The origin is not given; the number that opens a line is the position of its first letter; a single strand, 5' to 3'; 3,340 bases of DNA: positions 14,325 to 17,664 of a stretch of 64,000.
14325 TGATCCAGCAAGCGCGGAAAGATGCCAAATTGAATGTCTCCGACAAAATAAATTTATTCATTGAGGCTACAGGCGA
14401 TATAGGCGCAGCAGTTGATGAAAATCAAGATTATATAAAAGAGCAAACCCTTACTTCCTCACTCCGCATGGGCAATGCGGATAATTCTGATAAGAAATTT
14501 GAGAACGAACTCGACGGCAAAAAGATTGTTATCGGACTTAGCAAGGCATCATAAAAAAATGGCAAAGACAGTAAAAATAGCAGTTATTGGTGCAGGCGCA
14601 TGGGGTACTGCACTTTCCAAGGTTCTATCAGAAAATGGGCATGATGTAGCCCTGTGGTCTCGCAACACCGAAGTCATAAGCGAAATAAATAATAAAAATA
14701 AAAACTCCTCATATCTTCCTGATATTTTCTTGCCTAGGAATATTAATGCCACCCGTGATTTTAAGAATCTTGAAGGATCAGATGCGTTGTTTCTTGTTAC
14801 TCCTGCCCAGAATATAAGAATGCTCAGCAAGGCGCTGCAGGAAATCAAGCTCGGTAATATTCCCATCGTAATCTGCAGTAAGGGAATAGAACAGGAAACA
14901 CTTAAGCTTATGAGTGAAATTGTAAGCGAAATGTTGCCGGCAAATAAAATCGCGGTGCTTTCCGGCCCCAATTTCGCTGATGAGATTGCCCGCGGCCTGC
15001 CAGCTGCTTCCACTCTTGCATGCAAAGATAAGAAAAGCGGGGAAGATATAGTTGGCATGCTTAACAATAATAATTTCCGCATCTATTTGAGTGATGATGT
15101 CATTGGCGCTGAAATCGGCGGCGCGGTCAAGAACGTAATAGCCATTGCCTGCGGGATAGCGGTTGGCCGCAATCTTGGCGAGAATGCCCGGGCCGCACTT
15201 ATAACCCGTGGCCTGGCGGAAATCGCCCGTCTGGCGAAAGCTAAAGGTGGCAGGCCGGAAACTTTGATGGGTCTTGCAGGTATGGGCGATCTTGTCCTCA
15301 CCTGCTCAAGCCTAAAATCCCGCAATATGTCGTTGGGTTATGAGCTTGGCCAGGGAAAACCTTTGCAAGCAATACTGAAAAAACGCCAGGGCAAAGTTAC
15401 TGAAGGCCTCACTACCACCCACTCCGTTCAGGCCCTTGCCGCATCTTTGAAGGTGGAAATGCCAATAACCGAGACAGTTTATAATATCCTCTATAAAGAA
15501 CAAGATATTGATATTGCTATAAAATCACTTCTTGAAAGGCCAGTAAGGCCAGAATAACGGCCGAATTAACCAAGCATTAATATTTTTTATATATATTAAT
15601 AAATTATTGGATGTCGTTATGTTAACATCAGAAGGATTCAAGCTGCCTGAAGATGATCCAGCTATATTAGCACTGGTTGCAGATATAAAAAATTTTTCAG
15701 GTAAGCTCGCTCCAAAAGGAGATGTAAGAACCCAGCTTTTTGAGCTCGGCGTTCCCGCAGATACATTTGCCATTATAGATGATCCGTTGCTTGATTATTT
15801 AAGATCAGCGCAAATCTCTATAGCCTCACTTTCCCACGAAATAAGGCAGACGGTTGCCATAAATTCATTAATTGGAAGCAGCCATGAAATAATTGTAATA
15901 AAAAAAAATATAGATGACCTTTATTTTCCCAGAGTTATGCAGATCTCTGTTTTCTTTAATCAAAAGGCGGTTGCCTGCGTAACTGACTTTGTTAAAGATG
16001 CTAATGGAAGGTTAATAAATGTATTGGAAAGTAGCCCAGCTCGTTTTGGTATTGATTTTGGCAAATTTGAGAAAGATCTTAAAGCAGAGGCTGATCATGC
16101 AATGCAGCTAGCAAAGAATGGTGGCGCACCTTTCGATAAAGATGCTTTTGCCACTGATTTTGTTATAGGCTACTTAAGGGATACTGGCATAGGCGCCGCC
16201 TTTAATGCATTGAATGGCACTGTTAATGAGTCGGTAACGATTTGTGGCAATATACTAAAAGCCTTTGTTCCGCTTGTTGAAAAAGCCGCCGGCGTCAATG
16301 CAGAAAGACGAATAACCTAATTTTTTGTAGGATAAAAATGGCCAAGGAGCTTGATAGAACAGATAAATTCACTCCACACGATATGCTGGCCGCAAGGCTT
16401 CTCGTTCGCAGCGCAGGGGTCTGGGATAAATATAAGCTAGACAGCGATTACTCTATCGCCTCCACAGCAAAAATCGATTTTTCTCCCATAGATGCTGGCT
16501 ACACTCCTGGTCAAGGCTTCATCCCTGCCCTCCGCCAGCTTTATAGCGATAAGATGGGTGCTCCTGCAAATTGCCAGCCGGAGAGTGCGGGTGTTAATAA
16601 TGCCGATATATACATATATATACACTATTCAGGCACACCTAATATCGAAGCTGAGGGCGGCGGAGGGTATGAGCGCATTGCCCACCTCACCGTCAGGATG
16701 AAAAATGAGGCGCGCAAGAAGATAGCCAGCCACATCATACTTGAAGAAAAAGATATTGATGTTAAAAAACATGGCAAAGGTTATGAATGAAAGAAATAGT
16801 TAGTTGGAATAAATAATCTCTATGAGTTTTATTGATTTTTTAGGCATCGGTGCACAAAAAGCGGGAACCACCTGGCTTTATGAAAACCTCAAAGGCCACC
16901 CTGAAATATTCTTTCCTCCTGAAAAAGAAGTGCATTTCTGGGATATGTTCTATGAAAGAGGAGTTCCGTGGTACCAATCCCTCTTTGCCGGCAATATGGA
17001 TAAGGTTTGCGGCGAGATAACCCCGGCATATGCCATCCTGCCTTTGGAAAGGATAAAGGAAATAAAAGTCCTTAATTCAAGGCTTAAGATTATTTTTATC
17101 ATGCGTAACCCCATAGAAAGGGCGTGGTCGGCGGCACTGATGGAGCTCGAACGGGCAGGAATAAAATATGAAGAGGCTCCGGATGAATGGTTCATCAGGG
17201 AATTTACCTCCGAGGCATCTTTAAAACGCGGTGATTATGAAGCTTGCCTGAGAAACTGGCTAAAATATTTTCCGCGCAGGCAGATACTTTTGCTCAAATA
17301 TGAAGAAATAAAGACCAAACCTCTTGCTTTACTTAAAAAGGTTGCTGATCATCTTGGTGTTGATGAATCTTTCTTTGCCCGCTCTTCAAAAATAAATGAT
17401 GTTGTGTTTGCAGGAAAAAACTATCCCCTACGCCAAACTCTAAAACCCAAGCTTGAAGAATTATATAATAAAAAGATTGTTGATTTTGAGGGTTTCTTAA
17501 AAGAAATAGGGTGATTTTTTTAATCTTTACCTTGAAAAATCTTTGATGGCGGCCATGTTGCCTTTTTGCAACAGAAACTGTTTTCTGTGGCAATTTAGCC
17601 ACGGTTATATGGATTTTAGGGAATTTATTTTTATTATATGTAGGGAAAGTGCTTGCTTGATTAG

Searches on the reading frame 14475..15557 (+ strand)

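Call 45: search_protein_families(library=pfam, max_evalue=0.00001, proteins=[window:14475-15557:+])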
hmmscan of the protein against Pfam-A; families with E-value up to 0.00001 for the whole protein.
window:14475-15557:+ (360 aa): 5 families
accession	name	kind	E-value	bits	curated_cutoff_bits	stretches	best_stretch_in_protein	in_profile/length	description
PF07479.19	NAD_Gly3P_dh_C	-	1.3e-53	181.5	25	1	208-349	1-141/142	NAD-dependent glycerol-3-phosphate dehydrogenase C-terminus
PF01210.29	NAD_Gly3P_dh_N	-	6e-51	173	23.1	1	34-187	1-156/158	NAD-dependent glycerol-3-phosphate dehydrogenase N-terminus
PF20618.3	GPD_NAD_C_bact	-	2.3e-19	70.2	27.6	1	268-335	1-66/66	Bacterial GPD, NAD-dependent C-terminal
PF02558.23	ApbA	-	6.1e-08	32.8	22.2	1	35-147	1-110/150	Ketopantoate reductase PanE/ApbA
PF03807.23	F420_oxidored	-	6.3e-06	27.1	21.6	0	34-122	1-80/94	NADP oxidoreductase coenzyme F420-dependent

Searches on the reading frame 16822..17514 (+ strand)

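Call 46: search_protein_families(library=pfam, max_evalue=0.00001, proteins=[window:16822-17514:+])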
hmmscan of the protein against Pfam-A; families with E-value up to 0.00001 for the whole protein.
window:16822-17514:+ (230 aa): 2 families
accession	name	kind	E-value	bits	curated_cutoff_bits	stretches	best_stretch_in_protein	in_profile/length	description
PF00685.33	Sulfotransfer_1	-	1.4e-17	64.4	22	1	5-181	3-182/255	Sulfotransferase domain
PF13469.12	Sulfotransfer_3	-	6.6e-14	53.1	27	1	76-181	113-213/216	Sulfotransferase family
